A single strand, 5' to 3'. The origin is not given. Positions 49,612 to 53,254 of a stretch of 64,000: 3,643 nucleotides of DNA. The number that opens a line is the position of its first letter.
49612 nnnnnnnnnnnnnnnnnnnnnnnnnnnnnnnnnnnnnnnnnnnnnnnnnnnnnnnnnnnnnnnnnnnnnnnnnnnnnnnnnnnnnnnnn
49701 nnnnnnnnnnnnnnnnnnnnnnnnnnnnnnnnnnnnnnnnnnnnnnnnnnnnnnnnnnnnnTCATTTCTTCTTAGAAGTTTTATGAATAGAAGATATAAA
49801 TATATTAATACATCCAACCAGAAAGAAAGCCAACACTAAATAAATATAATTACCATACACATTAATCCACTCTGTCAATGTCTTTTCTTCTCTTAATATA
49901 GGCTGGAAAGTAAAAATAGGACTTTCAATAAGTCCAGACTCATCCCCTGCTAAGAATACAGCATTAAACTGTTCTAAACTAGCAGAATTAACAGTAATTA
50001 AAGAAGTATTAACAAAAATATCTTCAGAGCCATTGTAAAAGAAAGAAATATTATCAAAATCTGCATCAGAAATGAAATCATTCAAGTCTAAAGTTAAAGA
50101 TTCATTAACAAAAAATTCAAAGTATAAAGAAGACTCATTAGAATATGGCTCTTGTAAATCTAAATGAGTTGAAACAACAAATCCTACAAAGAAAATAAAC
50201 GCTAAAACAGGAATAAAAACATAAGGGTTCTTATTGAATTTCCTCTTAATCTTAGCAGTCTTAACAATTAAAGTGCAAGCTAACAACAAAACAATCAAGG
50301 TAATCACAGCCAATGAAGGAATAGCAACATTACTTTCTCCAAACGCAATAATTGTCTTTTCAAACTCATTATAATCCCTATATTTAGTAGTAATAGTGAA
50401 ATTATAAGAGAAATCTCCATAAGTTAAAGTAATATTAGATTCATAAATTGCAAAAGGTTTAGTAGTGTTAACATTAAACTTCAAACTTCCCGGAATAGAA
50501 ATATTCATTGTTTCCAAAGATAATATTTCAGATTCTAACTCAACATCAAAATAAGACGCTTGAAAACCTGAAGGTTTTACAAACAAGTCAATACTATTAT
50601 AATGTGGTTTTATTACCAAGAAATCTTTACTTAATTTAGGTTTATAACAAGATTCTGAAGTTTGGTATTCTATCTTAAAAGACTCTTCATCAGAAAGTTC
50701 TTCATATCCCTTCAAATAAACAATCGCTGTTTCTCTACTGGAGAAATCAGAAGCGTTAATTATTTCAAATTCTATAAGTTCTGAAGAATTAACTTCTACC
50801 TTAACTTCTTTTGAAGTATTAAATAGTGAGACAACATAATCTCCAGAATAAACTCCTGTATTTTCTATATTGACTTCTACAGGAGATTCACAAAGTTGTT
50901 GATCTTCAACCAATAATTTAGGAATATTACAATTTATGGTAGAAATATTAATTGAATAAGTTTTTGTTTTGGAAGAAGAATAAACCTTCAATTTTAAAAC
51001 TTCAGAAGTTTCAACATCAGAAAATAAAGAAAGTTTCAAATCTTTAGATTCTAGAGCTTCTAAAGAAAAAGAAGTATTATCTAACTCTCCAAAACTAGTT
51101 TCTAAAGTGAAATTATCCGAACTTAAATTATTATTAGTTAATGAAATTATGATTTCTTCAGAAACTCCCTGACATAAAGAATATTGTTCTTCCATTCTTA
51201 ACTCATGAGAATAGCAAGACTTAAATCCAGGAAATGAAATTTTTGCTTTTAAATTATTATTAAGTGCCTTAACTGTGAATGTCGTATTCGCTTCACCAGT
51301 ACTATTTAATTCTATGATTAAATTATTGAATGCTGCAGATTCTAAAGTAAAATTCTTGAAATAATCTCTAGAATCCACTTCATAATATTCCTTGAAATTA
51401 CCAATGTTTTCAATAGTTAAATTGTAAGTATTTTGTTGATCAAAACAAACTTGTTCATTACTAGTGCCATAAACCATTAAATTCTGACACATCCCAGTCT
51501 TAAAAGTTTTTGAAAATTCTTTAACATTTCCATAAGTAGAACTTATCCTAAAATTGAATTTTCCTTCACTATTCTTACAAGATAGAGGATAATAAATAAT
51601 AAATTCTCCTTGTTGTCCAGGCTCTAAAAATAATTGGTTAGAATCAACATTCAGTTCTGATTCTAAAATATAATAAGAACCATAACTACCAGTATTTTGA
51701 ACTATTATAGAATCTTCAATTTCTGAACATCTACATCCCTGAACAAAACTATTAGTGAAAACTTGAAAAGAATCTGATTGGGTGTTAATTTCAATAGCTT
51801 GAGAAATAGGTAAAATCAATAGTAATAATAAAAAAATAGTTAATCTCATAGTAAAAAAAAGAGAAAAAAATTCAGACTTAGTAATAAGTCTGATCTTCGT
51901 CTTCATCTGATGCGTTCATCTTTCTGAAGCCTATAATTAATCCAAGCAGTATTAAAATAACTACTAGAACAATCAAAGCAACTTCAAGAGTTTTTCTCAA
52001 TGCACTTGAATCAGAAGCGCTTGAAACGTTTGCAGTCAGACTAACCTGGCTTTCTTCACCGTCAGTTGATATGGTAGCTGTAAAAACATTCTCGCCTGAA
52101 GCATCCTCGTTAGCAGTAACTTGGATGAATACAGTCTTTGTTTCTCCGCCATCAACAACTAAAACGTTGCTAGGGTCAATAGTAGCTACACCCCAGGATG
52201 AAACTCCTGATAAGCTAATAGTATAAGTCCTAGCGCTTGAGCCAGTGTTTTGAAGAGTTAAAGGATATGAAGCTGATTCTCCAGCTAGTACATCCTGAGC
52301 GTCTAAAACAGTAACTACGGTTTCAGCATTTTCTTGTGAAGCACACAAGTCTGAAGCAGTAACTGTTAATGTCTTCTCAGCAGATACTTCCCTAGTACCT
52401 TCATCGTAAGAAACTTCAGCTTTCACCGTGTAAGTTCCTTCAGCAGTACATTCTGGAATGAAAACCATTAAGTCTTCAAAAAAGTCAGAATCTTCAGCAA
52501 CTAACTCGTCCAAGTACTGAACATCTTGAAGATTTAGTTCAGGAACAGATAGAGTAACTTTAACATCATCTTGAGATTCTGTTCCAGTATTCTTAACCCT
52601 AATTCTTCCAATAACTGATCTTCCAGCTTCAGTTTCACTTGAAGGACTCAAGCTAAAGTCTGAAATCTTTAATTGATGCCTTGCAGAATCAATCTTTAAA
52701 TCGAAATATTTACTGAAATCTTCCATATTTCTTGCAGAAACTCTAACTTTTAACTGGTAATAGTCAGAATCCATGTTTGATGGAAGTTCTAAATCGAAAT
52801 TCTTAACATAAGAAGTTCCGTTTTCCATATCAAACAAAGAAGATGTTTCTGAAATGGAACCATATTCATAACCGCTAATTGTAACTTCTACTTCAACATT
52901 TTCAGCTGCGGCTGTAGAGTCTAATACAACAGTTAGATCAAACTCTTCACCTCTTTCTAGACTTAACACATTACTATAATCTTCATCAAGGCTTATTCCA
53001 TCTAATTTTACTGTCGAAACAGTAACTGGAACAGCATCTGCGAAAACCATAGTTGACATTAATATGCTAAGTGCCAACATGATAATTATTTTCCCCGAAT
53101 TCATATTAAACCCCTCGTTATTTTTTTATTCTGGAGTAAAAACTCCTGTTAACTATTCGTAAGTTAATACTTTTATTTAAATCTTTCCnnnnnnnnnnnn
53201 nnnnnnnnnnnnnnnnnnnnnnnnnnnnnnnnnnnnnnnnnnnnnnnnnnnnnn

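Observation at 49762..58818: Six-gene operon led by a ParA/MinD-like ATPase and encoding only exported or surface proteins: a candidate novel cell-surface assembly system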

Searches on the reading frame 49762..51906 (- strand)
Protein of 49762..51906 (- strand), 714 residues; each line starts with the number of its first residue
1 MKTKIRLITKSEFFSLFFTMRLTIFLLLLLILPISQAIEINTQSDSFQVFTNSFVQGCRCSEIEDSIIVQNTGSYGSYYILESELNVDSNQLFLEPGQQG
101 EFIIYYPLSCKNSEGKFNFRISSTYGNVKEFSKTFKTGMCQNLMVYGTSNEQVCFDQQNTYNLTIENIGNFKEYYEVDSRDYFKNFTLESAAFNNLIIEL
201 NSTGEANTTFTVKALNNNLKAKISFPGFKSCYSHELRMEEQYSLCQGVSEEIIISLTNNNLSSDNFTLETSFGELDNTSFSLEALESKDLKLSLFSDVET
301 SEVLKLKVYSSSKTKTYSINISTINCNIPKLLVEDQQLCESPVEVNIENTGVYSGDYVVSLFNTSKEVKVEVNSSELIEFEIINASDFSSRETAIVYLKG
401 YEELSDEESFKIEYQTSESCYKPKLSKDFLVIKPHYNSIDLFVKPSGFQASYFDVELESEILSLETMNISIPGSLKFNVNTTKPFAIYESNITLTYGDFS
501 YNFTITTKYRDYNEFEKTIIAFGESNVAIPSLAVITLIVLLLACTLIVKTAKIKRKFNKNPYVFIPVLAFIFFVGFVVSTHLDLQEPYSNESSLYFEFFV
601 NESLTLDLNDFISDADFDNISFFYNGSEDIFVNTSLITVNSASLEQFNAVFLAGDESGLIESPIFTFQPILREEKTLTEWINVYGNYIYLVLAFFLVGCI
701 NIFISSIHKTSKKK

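Call 3: search_protein_families(library=pfam, proteins=[window:49762-51906:-], max_evalue=0.1)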
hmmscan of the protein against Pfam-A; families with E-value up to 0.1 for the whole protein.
window:49762-51906:- (714 aa): 1 family
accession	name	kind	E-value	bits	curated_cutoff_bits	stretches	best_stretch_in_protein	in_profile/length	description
PF13567.11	DUF4131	-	0.03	14.4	31.6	1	532-590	7-60/165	Domain of unknown function (DUF4131)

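Call 4: search_protein_families(library=ncbifam, proteins=[window:49762-51906:-], max_evalue=0.1)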
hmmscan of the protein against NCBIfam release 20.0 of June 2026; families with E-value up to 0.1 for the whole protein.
window:49762-51906:- (714 aa): 0 families

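Call 57: search_protein_families(library=padloc, proteins=[window:49762-51906:-], max_evalue=0.01)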
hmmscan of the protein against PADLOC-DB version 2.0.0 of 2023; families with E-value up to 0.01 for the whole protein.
window:49762-51906:- (714 aa): 0 families

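Call 75: search_protein_families(library=phrogs, proteins=[window:49762-51906:-], max_evalue=0.01)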
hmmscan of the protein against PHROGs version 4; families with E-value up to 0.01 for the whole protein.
window:49762-51906:- (714 aa): 0 families

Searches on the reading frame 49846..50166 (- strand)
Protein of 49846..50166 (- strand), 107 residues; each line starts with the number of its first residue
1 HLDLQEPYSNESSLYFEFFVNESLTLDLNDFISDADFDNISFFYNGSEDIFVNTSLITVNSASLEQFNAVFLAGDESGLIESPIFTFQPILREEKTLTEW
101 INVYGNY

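Call 34: search_protein_families(library=pfam, proteins=[window:49846-50166:-], max_evalue=5)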
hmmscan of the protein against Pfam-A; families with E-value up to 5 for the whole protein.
window:49846-50166:- (107 aa): 0 families

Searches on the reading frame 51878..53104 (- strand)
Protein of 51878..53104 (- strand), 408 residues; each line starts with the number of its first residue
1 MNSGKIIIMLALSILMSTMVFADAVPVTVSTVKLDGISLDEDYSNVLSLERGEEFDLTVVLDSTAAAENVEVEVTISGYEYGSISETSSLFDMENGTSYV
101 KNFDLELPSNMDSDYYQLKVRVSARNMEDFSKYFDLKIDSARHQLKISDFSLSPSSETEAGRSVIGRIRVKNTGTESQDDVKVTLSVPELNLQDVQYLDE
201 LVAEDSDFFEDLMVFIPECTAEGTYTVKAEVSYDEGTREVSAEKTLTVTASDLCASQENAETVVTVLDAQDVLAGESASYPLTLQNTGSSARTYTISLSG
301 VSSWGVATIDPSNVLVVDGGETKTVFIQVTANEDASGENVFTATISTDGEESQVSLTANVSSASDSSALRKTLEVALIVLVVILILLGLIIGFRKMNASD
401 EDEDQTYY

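Call 3: search_protein_families(library=pfam, proteins=[window:51878-53104:-], max_evalue=0.1)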
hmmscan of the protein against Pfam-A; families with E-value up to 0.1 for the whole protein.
window:51878-53104:- (408 aa): 9 families
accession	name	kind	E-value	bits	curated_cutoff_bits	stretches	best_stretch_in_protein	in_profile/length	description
PF10633.15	NPCBM_assoc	-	3e-12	47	24.4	2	159-233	2-77/78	NPCBM-associated, NEW3 domain of alpha-galactosidase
PF11614.14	FixG_C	-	9.3e-10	39.2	25.6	1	279-352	34-108/119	IG-like fold at C-terminal of FixG, putative oxidoreductase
PF07705.17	CARDB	-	1.9e-05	25.2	22.7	1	153-234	10-86/101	CARDB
PF22544.2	HYDIN_VesB_CFA65-like_Ig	-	0.00052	20.6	25.5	1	265-357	8-98/100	HYDIN/CFA65/VesB-like, Ig-like domain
PF23619.1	Ig_VWA7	-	0.0055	17.4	27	0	265-357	5-94/104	VWA7 Ig-like domain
PF22067.2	Cep192_D3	-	0.0058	17.2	27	0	274-360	15-99/99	Cep192 domain 3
PF17766.7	fn3_6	-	0.014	16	26.4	1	276-354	17-93/99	Fibronectin type-III domain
PF11271.13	PorA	-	0.041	13.7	29.5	1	309-389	215-296/297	Porin PorA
PF01451.26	LMWPc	-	0.042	14.5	23.2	0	24-74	47-97/144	Low molecular weight phosphotyrosine protein phosphatase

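Call 4: search_protein_families(library=ncbifam, proteins=[window:51878-53104:-], max_evalue=0.1)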
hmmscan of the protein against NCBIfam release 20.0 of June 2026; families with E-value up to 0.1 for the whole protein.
window:51878-53104:- (408 aa): 5 families
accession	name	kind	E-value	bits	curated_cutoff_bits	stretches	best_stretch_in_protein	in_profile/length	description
NF033506.0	PACE-CTERM-PROT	exception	6.7e-31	107.6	110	1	89-391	295-620/627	putative S-layer protein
NF041740.1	choice_anch_T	equivalog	0.0021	17.3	70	1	283-363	56-134/259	choice-of-anchor T family protein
TIGR02745.1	ccoG_rdxA_fixG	equivalog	0.0021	17.1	316.7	1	278-352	348-420/435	cytochrome c oxidase accessory protein CcoG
NF045849.1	ICE_MMCAP2_0565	equivalog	0.013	15.2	40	1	372-405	16-49/80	Mbov_0395 family pilin-like conjugal transfer protein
NF038116.1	Sden1266_dom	domain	0.052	13.7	53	1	54-145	23-116/124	choice-of-anchor H family protein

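Call 57: search_protein_families(library=padloc, proteins=[window:51878-53104:-], max_evalue=0.01)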
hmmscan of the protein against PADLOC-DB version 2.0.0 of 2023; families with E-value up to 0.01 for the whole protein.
window:51878-53104:- (408 aa): 0 families

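Call 58: list_cluster_members(proteins=[window:51878-53104:-, window:16186-18078:+, window:42244-43929:-, window:23250-25637:+])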
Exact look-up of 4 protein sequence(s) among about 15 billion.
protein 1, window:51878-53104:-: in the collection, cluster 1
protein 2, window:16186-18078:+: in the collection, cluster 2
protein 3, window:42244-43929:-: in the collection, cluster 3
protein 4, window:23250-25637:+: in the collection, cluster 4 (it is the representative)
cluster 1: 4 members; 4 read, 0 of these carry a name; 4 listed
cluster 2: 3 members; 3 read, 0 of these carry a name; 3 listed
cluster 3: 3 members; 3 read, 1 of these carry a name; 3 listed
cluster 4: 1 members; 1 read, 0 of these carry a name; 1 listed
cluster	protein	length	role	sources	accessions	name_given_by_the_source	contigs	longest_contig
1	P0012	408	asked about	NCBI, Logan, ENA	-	-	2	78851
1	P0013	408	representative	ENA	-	-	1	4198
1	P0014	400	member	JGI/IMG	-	-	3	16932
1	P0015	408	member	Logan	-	-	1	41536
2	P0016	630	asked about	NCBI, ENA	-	-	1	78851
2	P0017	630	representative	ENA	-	-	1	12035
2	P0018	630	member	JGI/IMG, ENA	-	-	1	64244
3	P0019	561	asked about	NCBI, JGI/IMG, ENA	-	-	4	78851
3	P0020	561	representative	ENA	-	-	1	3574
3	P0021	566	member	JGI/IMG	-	DNA topoisomerase-6 subunit B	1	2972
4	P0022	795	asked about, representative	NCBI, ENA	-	-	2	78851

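Call 65: find_related_loci(query=window:51878-53104:-, collection=viral_contigs, flank=8000)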
Query window:51878-53104:- (408 aa) in viral_contigs; peptide patterns used: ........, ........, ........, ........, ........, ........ (x = any residue, [..] = any of these).
5 stretches matched a pattern, but none encodes a relative of the query by tblastn (E <= 1e-3).

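Call 66: find_encoding_contigs(protein=P0014, flank=10000, max_places=3)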
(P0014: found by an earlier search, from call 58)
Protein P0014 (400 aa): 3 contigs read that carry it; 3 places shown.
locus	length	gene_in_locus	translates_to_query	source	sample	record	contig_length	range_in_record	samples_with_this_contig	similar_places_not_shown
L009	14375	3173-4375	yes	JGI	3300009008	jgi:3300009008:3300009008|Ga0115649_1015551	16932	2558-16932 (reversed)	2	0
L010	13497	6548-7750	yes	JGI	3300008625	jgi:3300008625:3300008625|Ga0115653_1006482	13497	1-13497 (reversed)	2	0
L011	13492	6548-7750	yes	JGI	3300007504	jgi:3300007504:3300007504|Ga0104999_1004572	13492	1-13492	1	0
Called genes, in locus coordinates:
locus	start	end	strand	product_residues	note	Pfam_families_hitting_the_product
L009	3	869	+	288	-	?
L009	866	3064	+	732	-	PF17963:Big_9 (faint), PF22352:K319L-like_PKD (faint), PF18911:PKD_4, PF00801:PKD (weak), PF18911:PKD_4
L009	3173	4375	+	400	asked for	PF07705:CARDB (faint), PF10633:NPCBM_assoc (faint), PF11614:FixG_C (weak)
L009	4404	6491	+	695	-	-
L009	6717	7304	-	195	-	-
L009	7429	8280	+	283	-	-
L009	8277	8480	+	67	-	-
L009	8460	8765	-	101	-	PF02643:DUF192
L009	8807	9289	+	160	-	-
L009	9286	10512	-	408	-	PF01751:Toprim, PF13155:Toprim_2 (weak), PF13662:Toprim_4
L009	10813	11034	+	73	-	-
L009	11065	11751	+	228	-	PF01163:RIO1, PF19974:TCAD9 (weak)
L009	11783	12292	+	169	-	PF00013:KH_1, PF22675:KH-I_KHDC4-BBP (faint), PF21800:KH_KRR1_2nd, PF22891:KH_PNO1_2nd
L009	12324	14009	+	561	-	PF02518:HATPase_c, PF13589:HATPase_c_3, PF09239:Topo-VIb_trans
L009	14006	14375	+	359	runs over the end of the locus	PF04406:TP6A_N, PF20768:Topo_VI_alpha, PF21180:TOP6A-Spo11_Toprim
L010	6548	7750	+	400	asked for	PF07705:CARDB (faint), PF10633:NPCBM_assoc (faint), PF11614:FixG_C (weak)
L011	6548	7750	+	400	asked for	PF07705:CARDB (faint), PF10633:NPCBM_assoc (faint), PF11614:FixG_C (weak)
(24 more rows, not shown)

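Call 67: find_encoding_contigs(protein=P0013, flank=10000, max_places=3)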
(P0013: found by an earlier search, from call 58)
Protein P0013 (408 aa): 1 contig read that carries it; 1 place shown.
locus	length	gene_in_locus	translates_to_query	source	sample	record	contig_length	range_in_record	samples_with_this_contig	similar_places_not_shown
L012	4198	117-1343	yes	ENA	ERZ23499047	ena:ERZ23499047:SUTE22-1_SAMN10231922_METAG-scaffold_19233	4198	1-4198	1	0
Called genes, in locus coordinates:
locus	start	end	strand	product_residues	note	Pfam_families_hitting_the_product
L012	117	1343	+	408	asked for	PF10633:NPCBM_assoc (faint), PF11614:FixG_C (weak)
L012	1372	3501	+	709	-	-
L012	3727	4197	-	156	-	?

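Call 75: search_protein_families(library=phrogs, proteins=[window:51878-53104:-], max_evalue=0.01)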
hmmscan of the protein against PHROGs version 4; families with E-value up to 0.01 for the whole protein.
window:51878-53104:- (408 aa): 0 families
